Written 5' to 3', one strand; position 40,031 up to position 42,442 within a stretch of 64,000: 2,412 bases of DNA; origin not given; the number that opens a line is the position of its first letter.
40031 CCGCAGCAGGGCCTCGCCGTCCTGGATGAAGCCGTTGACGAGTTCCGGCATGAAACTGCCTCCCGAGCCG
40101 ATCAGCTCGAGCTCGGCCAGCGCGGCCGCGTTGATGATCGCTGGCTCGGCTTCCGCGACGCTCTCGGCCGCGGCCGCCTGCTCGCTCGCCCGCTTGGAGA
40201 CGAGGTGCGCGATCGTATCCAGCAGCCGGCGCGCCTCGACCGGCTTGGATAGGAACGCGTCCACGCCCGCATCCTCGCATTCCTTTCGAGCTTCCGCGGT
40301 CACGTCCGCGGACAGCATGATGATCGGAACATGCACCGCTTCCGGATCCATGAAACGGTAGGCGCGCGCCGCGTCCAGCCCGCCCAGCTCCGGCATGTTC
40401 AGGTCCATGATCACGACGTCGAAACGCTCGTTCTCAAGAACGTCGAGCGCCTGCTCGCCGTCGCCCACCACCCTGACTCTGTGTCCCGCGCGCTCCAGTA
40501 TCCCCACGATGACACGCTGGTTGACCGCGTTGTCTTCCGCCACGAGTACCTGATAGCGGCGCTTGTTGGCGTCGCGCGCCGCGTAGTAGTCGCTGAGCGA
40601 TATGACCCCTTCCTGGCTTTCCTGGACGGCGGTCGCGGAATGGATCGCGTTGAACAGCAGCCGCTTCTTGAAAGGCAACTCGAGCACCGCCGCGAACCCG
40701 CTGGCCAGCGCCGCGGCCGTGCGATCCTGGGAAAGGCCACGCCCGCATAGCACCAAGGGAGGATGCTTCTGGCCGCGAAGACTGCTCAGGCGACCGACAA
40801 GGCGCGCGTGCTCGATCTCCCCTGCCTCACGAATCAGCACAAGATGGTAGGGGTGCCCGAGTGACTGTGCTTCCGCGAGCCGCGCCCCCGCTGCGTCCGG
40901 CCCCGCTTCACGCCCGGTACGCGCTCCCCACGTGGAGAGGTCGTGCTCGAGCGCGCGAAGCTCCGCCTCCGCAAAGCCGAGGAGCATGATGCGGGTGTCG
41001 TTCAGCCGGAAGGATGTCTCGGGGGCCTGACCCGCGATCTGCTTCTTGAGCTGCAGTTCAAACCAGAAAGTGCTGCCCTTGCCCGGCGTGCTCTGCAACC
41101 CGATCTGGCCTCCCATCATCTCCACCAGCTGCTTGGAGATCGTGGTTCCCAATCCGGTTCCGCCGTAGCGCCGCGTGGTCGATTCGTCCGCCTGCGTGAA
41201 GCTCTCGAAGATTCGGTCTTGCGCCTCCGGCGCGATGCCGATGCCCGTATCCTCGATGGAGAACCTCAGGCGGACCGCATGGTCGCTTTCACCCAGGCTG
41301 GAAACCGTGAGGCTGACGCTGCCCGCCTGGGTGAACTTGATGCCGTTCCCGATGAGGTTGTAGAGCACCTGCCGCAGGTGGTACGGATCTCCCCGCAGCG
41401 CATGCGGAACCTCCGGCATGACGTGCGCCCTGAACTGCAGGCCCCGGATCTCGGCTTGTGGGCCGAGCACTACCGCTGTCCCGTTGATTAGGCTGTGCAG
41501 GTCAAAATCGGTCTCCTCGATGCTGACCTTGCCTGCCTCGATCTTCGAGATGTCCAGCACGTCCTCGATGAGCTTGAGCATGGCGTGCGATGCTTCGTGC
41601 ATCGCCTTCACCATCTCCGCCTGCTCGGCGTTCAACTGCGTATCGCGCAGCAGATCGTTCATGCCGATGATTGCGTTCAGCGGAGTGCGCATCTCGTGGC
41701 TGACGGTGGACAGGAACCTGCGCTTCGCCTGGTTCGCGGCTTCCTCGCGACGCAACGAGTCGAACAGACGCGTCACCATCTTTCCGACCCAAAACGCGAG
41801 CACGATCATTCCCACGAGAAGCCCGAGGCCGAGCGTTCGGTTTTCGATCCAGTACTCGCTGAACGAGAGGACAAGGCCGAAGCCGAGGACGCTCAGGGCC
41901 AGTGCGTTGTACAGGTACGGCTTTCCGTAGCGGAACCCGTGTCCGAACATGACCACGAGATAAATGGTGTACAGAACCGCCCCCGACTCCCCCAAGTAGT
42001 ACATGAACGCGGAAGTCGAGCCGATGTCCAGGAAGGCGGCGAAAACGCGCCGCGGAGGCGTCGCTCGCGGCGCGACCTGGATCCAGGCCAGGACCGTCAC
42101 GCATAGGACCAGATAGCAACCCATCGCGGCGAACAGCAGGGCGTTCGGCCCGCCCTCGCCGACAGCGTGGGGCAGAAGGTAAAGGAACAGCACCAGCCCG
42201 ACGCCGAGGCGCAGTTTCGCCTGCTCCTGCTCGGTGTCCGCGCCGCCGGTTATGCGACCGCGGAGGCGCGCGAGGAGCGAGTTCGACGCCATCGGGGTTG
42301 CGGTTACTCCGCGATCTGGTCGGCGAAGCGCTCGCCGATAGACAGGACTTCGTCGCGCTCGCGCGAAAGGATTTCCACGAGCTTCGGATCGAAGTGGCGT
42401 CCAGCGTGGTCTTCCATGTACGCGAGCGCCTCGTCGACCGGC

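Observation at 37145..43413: Complete DSF-family (RpfF / RpfC / RpfG) signalling locus in a betaproteobacterium-like backbone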

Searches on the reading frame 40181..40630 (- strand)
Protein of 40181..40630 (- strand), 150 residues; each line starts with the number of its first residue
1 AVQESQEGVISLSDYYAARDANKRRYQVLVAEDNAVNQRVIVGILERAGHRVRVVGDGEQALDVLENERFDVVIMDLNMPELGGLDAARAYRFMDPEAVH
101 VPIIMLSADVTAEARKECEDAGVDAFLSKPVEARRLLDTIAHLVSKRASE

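Call 26: search_solved_structures(query=window:40181-40630:-, max_evalue=1e-20, show_alignments=2)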
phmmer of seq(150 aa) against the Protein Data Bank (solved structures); distinct sequences matched with E-value up to 1e-20: 2.
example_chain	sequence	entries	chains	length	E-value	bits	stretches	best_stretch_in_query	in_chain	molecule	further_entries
3m6m_D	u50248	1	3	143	6.1e-31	110.5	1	18-144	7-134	Sensory/regulatory protein rpfC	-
8phn_A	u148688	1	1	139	2.6e-27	98.8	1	22-141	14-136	histidine kinase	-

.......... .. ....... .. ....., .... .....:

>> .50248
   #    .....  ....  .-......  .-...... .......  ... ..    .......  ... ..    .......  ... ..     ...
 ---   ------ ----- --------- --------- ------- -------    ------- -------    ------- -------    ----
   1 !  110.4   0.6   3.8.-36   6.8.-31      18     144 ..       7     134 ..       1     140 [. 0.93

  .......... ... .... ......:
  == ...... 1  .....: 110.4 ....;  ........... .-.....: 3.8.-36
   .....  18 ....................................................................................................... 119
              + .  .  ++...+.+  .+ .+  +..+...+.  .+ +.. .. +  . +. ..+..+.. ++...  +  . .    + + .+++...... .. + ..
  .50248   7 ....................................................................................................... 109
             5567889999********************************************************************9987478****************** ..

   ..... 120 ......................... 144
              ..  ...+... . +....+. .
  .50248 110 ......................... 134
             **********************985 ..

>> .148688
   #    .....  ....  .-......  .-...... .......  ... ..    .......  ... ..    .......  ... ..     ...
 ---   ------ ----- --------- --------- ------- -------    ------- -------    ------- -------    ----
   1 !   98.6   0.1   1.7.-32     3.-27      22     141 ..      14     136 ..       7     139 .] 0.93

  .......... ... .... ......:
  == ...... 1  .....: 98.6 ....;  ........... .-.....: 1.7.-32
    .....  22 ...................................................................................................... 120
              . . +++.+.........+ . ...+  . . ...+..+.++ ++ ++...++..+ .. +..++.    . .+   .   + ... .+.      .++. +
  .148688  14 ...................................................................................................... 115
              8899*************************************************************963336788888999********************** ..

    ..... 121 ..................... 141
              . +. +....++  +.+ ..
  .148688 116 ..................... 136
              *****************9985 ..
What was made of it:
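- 39782..42292 (-): RpfC-type hybrid sensor kinase: a 26-aa N-terminal sensor stretch, a polytopic membrane input, then HisKA-HATPase-REC-HPt. The receiver's best PDB match is the Xcc RpfC receiver 3m6m_D, 6e-31 (call 26).
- On RpfC-type DSF sensor kinase: The receiver is closest to the Xcc RpfC receiver (6e-31, call 26).
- The receiver's best PDB match is the Xcc RpfC receiver (call 26).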

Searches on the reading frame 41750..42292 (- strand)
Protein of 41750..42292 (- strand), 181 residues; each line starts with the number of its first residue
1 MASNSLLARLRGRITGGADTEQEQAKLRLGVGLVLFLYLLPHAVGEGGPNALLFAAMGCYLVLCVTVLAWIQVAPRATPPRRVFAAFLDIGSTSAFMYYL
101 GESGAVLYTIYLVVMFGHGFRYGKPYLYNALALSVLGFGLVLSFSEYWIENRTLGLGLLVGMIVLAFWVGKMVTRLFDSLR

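Call 36: search_protein_representatives(protein=window:41750-42292:-)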
Query: 181 residues. Proteins with E-value up to 0.001 (for the whole library): 1743; up to 1e-10: 935; up to 1e-30: 8. The best 150 are listed.
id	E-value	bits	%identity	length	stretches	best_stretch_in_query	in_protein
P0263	1.3e-57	211.1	60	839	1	1-181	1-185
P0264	2.0e-54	200.7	56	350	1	1-179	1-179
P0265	1.0e-46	175.6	58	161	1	4-157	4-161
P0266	2.1e-33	132.2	49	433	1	7-180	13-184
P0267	9.3e-33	130.1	44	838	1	7-179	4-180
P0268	1.4e-32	129.6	49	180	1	6-147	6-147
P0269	3.8e-32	128.1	44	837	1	7-180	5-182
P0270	4.9e-32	127.8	42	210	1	5-180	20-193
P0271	2.1e-30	122.4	41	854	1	7-178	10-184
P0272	4.1e-30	121.5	41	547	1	4-180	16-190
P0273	5.9e-30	121.0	46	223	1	10-180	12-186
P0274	4.1e-29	118.2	39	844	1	5-180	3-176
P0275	5.5e-29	117.8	41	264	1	10-177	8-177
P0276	9.7e-29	117.0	45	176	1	6-176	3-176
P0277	1.4e-28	116.5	35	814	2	19-171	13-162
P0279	1.9e-28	116.0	30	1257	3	11-167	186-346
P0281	2.8e-28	115.5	42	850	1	8-178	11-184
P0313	1.2e-24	103.7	38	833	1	10-180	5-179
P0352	1.8e-22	96.6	37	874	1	8-180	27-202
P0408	9.1e-21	91.0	35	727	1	5-176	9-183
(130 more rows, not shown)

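Call 38: list_cluster_members(proteins=[P0408, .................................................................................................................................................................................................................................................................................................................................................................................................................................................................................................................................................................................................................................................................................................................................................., P0263, P0267, P0269, P0271, P0352, P0281, P0313, P0279])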
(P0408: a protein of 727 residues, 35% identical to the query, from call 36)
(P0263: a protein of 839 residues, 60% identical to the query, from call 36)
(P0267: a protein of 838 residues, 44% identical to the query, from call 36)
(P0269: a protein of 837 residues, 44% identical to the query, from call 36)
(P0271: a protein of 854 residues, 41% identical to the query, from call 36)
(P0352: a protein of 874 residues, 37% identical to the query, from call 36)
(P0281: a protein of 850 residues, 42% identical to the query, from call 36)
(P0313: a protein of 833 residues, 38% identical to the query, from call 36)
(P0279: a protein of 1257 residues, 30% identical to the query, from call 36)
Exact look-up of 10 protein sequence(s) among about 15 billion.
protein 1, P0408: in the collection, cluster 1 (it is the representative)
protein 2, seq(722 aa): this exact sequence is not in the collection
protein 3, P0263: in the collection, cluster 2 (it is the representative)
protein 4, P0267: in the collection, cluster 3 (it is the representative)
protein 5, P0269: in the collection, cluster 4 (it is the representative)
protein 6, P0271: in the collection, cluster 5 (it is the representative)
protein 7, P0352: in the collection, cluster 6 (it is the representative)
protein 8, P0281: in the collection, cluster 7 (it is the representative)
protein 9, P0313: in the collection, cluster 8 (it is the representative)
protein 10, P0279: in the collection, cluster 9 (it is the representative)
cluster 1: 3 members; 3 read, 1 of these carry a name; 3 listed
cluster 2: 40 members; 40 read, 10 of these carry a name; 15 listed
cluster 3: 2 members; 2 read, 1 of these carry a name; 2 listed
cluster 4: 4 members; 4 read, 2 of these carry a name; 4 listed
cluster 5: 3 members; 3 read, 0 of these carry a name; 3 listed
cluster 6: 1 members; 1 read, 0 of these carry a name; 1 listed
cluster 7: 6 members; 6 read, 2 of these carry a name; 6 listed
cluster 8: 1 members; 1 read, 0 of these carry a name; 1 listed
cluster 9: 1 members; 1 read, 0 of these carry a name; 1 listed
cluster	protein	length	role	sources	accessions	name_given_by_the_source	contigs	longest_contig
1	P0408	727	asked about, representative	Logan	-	-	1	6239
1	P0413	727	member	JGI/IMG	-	two-component system sensor histidine kinase RpfC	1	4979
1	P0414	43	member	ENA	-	-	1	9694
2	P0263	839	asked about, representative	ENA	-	-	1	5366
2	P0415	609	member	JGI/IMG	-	two-component system sensor histidine kinase RpfC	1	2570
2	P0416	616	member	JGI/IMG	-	two-component system sensor histidine kinase RpfC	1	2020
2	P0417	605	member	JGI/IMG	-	two-component system sensor histidine kinase RpfC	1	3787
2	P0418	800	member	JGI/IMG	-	two-component system sensor histidine kinase RpfC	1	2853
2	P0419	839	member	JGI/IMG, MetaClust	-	\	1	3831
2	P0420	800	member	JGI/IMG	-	two-component system sensor histidine kinase RpfC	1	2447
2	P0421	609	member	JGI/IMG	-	two-component system sensor histidine kinase RpfC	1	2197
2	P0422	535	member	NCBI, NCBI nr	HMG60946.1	MAG TPA: ATP-binding protein, partial [Burkholderiales bacterium] | ATP-binding protein [Burkholderiales bacterium]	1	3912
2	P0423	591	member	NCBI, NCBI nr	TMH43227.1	MAG: response regulator [Betaproteobacteria bacterium]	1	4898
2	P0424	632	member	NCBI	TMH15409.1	MAG: hybrid sensor histidine kinase/response regulator, partial [Betaproteobacteria ...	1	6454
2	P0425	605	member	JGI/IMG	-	-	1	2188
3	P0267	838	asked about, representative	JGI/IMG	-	-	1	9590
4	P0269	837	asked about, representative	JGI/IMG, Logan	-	two-component system sensor histidine kinase RpfC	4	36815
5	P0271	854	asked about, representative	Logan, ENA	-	-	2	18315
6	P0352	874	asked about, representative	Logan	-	-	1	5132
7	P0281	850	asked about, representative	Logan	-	-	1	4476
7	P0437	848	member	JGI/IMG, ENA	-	-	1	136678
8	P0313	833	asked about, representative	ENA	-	-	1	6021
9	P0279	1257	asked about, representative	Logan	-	-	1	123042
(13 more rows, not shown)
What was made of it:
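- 39782..42292 (-): The input domain finds 1743 representative clusters at E<=1e-3, and members of five of the nine clusters looked up are labelled RpfC by JGI (calls 36, 38).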

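Call 39: find_encoding_contigs(protein=P0437, flank=7000, max_places=1)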
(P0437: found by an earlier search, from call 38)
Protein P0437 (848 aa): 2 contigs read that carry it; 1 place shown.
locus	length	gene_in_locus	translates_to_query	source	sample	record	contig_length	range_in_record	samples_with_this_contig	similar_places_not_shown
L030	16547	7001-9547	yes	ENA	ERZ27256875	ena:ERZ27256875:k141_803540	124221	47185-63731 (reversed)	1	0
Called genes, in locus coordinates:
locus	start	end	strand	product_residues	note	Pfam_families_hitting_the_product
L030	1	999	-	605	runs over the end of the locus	PF00009:GTP_EFTU, PF01926:MMR_HSR1 (faint), PF22042:EF-G_D2, PF03144:GTP_EFTU_D2, PF00679:EFG_C, PF21018:BipA_C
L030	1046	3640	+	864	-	PF01839:FG-GAP (faint), PF13517:FG-GAP_3, PF07593:UnbV_ASPIC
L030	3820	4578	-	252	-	PF00106:adh_short, PF08659:KR (weak), PF23441:SDR, PF13561:adh_short_C2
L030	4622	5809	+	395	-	PF02636:Methyltransf_28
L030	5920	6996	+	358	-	PF00072:Response_reg, PF13487:HD_5, PF01966:HD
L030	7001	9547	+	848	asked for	PF00512:HisKA, PF02518:HATPase_c, PF00072:Response_reg, PF01627:Hpt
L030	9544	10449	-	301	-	PF00378:ECH_1, PF16113:ECH_2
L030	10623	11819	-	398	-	PF01743:PolyA_pol, PF12627:PolyA_pol_RNAbd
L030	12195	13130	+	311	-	PF10023:Aminopep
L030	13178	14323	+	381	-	PF25919:BSH_CusB (faint), PF25917:BSH_RND (weak), PF25954:Beta-barrel_RND_2, PF25990:Beta-barrel_YknX (faint)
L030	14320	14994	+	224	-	PF00005:ABC_tran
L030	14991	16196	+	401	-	PF12704:MacB_PCD, PF02687:FtsX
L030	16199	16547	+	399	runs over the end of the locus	PF12704:MacB_PCD, PF02687:FtsX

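Call 40: find_encoding_contigs(protein=P0269, flank=7000, max_places=1)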
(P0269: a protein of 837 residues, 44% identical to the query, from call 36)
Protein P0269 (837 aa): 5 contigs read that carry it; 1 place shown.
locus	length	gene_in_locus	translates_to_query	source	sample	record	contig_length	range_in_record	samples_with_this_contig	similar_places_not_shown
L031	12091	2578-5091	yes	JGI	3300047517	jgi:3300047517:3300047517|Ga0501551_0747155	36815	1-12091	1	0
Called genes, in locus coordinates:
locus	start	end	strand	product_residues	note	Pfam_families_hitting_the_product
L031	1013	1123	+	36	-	-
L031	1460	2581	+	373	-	PF00072:Response_reg, PF13487:HD_5, PF01966:HD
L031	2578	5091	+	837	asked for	PF00512:HisKA, PF02518:HATPase_c, PF00072:Response_reg, PF01627:Hpt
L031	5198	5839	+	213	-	PF14518:Haem_oxygenas_2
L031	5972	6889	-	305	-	PF16113:ECH_2, PF00378:ECH_1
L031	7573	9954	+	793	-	PF12156:ATPase-cat_bd (faint), PF00403:HMA, PF00122:E1-E2_ATPase, PF00702:Hydrolase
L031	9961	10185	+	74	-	PF03597:FixS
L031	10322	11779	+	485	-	PF00115:COX1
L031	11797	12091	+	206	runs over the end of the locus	PF02433:FixO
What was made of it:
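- The same geometry occurs in distant metagenomic homologues L030 and L031 (calls 39, 40).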
